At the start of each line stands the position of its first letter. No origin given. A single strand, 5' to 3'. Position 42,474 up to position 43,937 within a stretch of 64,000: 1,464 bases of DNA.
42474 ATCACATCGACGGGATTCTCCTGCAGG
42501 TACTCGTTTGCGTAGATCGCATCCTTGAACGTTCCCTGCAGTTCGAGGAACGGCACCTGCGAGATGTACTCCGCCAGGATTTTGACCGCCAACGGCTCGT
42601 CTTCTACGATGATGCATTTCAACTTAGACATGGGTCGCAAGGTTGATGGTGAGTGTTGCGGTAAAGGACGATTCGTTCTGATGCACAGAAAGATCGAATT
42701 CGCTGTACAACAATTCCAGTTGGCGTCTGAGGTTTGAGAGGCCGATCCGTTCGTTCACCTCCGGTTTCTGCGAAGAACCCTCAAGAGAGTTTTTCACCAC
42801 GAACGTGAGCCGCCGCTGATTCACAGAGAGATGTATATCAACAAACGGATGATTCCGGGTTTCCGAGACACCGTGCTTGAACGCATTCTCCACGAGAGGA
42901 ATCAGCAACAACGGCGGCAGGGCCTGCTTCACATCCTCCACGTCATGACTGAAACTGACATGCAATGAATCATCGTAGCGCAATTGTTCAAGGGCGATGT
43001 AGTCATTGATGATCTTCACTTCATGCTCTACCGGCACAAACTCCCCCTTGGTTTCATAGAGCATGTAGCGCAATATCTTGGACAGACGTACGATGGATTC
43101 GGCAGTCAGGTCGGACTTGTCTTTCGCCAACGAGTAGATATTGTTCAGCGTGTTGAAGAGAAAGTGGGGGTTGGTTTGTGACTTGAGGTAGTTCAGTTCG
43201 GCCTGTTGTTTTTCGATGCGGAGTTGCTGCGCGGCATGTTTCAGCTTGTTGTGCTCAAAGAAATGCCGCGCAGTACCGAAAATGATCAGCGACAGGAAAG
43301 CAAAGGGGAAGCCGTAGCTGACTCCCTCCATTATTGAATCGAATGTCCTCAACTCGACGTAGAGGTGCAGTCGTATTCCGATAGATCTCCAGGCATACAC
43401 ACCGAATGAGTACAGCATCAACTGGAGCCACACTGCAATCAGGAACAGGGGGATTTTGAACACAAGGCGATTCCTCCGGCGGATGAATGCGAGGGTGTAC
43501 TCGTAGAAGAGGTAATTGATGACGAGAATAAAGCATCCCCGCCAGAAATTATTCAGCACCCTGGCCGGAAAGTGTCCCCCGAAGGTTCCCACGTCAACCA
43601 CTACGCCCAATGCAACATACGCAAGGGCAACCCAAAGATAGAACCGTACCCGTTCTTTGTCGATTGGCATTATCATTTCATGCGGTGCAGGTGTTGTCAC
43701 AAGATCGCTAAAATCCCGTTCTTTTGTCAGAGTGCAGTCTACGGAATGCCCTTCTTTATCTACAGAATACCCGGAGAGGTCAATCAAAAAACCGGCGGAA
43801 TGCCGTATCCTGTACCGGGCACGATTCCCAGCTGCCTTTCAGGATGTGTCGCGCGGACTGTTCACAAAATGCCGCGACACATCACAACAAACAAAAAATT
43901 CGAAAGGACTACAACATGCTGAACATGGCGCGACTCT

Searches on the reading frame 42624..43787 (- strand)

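Call 79: search_protein_families(library=pfam, proteins=[window:42624-43787:-], max_evalue=0.001)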
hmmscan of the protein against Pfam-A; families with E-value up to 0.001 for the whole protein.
window:42624-43787:- (387 aa): 1 family
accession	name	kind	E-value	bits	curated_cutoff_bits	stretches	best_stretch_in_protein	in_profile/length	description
PF06580.19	His_kinase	-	2.9e-26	92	25.2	1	196-275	1-81/81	Histidine kinase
